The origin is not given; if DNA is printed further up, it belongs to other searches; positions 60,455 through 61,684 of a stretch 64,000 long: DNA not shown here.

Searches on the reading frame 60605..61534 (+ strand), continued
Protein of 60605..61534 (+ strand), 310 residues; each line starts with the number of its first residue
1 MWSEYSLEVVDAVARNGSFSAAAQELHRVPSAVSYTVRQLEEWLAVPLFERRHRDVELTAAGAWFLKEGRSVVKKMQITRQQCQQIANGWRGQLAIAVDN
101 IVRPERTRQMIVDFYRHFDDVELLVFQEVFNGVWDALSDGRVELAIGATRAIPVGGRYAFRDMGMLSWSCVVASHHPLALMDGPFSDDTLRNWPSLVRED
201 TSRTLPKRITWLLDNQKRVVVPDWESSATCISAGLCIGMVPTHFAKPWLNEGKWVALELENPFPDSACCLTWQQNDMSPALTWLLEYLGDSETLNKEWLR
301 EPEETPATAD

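Call 29: find_encoding_contigs(protein=P0086, flank=1500, max_places=1)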
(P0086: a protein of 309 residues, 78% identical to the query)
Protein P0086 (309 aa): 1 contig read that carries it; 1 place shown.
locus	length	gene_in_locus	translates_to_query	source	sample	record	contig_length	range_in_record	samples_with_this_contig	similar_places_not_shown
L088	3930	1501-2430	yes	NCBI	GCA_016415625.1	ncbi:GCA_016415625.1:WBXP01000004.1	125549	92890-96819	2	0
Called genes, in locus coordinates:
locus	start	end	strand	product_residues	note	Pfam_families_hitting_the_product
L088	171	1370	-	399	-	PF00083:Sugar_tr, PF07690:MFS_1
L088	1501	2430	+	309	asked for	PF00126:HTH_1, PF03466:LysR_substrate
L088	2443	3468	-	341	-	PF00356:LacI, PF00532:Peripla_BP_1, PF13407:Peripla_BP_4, PF13377:Peripla_BP_3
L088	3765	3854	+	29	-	PF28012:YnhF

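Call 43: search_protein_representatives(protein=window:60605-61534:+)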
Query: 310 residues. Proteins with E-value up to 0.001 (for the whole library): 24197; up to 1e-10: 1335; up to 1e-30: 156. The best 150 are listed.
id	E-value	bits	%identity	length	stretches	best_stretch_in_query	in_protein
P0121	5.4e-118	410.2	95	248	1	1-196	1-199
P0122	5.6e-100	351.0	89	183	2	1-138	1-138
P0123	1.5e-87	310.2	45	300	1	1-299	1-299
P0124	2.2e-76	273.6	42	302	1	2-300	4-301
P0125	4.9e-73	262.5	40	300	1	5-299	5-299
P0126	1.1e-70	254.8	38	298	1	1-289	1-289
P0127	2.3e-67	243.9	98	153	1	1-116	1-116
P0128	1.0e-66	241.8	86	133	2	110-202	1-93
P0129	3.1e-64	233.6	58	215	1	1-211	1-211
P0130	7.8e-62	225.7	96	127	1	110-214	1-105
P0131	2.7e-60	220.7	37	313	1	5-304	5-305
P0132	1.9e-59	217.9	87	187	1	1-123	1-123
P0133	2.1e-58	214.5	59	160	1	144-301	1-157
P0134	3.1e-58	213.9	39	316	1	6-301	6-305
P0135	1.0e-57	212.2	60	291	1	74-226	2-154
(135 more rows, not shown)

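Call 44: find_encoding_contigs(protein=P0123, flank=1500, max_places=2)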
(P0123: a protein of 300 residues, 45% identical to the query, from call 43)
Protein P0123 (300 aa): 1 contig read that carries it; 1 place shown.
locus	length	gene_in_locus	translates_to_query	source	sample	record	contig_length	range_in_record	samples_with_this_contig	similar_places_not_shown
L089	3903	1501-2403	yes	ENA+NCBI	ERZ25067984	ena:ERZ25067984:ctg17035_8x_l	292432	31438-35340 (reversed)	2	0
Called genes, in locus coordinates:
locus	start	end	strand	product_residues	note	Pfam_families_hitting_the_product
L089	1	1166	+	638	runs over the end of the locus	PF11047:SopD (weak)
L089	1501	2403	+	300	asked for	PF00126:HTH_1, PF03466:LysR_substrate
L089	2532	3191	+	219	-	PF01027:Bax1-I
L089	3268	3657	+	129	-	PF02635:DsrE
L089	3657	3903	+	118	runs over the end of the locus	PF02635:DsrE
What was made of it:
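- Tried and rejected: The 45%-identity representative P0123 turned out to sit in a locus with no punC (call 44).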

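Call 45: find_encoding_contigs(protein=P0124, flank=1500, max_places=2)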
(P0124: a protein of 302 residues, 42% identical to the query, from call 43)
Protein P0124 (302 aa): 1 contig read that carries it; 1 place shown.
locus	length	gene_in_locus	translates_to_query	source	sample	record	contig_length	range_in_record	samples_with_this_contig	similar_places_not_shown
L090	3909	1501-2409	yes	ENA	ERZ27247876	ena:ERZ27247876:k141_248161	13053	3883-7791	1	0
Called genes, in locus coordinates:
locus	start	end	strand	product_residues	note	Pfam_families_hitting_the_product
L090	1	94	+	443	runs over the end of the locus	-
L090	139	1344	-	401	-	PF07690:MFS_1, PF00083:Sugar_tr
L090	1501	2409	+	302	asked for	PF00126:HTH_1, PF03466:LysR_substrate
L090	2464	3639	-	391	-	PF00108:Thiolase_N, PF02803:Thiolase_C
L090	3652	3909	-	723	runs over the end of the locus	PF00378:ECH_1, PF16113:ECH_2, PF02737:3HCDH_N, PF00725:3HCDH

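Call 48: find_encoding_contigs(protein=P0125, flank=1500, max_places=2)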
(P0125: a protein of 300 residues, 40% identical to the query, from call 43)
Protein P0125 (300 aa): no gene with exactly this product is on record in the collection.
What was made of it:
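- Tried and rejected: P0125 could not be located on any contig (call 48).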

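Call 49: find_encoding_contigs(protein=P0126, flank=1500, max_places=2)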
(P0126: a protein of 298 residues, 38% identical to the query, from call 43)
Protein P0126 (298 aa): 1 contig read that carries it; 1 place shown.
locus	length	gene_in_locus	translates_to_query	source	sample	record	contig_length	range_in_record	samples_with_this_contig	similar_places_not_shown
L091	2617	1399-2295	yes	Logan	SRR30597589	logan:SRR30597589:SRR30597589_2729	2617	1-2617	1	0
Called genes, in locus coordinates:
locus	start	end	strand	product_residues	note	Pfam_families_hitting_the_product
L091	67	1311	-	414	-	PF06609:TRI12, PF13347:MFS_2 (faint), PF07690:MFS_1, PF00083:Sugar_tr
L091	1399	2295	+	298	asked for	PF00126:HTH_1, PF03466:LysR_substrate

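Call 70: search_protein_families(library=ncbifam, proteins=[window:60605-61534:+], max_evalue=1e-10)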
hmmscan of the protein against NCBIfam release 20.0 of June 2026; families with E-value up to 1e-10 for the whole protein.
window:60605-61534:+ (310 aa): 31 families (the best 25 are shown)
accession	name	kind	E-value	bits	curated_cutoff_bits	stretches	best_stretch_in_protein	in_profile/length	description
NF008294.1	PRK11074.1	equivalog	7.5e-159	527.9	345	1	1-300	1-300/300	DNA-binding transcriptional activator PunR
NF007501.0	PRK10094.1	equivalog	5.7e-59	199.8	372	1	7-282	7-283/308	HTH-type transcriptional activator AllS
NF002964.0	PRK03635.1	subfamily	1.2e-19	70.5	197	1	5-279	6-276/297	ArgP/LysG family DNA-binding transcriptional regulator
NF047711.1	PutUtilRegPtrR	equivalog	1.4e-19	70.3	400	1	6-146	5-143/283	putrescine utilization regulator PtrR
TIGR03298.1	argP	subfamily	1.6e-19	70.1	273.55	1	6-278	5-273/292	ArgP/LysG family DNA-binding transcriptional regulator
NF008416.0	PRK11242.1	equivalog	2.9e-19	69.5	277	1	12-182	11-179/300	transcriptional regulator CynR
NF047520.1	trans_act_CidR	equivalog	7.9e-19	67.9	415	1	12-179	11-176/292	cidABC operon transcriptional activator CidR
NF053705.1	TransRegGltCGpos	equivalog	9.3e-19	67.7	350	1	12-147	11-146/300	glutamate biosynthesis transcriptional regulator GltC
NF009888.0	PRK13348.1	subfamily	2.9e-18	65.9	297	1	6-263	7-263/302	HTH-type transcriptional regulator ArgP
NF045990.1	TransRegCbbRRhodb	equivalog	3e-18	65.9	450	1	7-261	11-268/304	LysR family regulator CbbR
NF008352.0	PRK11139.1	subfamily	2.7e-17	62.8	288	1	6-85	10-89/305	transcriptional regulator GcvA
NF040786.1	LysR_Sec_metab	equivalog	3.1e-17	62.5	250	1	7-149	6-148/298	selenium metabolism-associated LysR family transcriptional regulator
TIGR02424.1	TF_pcaQ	equivalog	8.9e-17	60.9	303.8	1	7-199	8-199/300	pca operon transcription factor PcaQ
NF045775.1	acetoin_reg_AlsR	exception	9.5e-17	61.4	430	1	11-286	10-286/290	acetoin biosynthesis transcriptional regulator AlsR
TIGR03418.1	chol_sulf_TF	equivalog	1.2e-16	60.6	324.8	1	7-85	6-84/291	choline sulfate utilization transcriptional regulator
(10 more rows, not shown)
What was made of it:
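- On PunR-punC regulatory module: NF008294 scores 527.9 bits against a cutoff of 345 (call 70).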

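Call 71: search_protein_families(library=pfam, proteins=[window:60605-61534:+], max_evalue=0.00001)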
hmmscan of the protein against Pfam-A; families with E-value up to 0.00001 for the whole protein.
window:60605-61534:+ (310 aa): 2 families
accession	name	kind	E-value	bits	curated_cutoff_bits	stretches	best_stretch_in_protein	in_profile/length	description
PF03466.25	LysR_substrate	-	3.5e-29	102.1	28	1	88-290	2-206/209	LysR substrate binding domain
PF00126.33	HTH_1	-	4.9e-21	74.9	26.6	1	7-62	4-59/60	Bacterial regulatory helix-turn-helix protein, lysR family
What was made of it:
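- On PunR-punC regulatory module: PF00126 and PF03466 both match (call 71).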

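Call 72: search_protein_families(library=ncbifam, proteins=[P0124, P0126, P0123, P0106], max_evalue=1e-40)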
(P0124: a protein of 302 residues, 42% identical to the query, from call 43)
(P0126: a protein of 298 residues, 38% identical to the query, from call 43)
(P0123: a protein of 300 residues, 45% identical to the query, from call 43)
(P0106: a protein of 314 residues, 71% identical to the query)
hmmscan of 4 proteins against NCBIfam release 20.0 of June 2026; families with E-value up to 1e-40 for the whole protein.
P0124 (302 aa): 2 families
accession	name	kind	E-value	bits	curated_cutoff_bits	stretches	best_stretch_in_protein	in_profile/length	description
NF008294.1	PRK11074.1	equivalog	2.5e-135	450.6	345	1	4-301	2-300/300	DNA-binding transcriptional activator PunR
NF007501.0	PRK10094.1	equivalog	8.3e-56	189.4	372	1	6-293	4-293/308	HTH-type transcriptional activator AllS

P0126 (298 aa): 2 families
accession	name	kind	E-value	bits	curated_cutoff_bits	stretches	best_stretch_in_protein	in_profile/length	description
NF008294.1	PRK11074.1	equivalog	1.9e-107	359.1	345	1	1-289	1-289/300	DNA-binding transcriptional activator PunR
NF007501.0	PRK10094.1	equivalog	3.5e-57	193.9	372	1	1-290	1-291/308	HTH-type transcriptional activator AllS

P0123 (300 aa): 2 families
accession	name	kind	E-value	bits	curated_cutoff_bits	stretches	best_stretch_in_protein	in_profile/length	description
NF008294.1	PRK11074.1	equivalog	7.5e-133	442.5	345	1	1-300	1-300/300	DNA-binding transcriptional activator PunR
NF007501.0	PRK10094.1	equivalog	1.4e-61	208.4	372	1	2-282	2-283/308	HTH-type transcriptional activator AllS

P0106 (314 aa): 2 families
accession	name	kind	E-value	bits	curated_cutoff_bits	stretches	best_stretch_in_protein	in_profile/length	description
NF008294.1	PRK11074.1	equivalog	1.3e-161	536.9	345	1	1-300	1-300/300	DNA-binding transcriptional activator PunR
NF007501.0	PRK10094.1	equivalog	5.8e-60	203.1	372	1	10-288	10-289/308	HTH-type transcriptional activator AllS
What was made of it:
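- Two metagenomic punR-punC pairs with PunR at 42% and 38% identity both pass the NCBIfam PunR cutoff (call 72).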
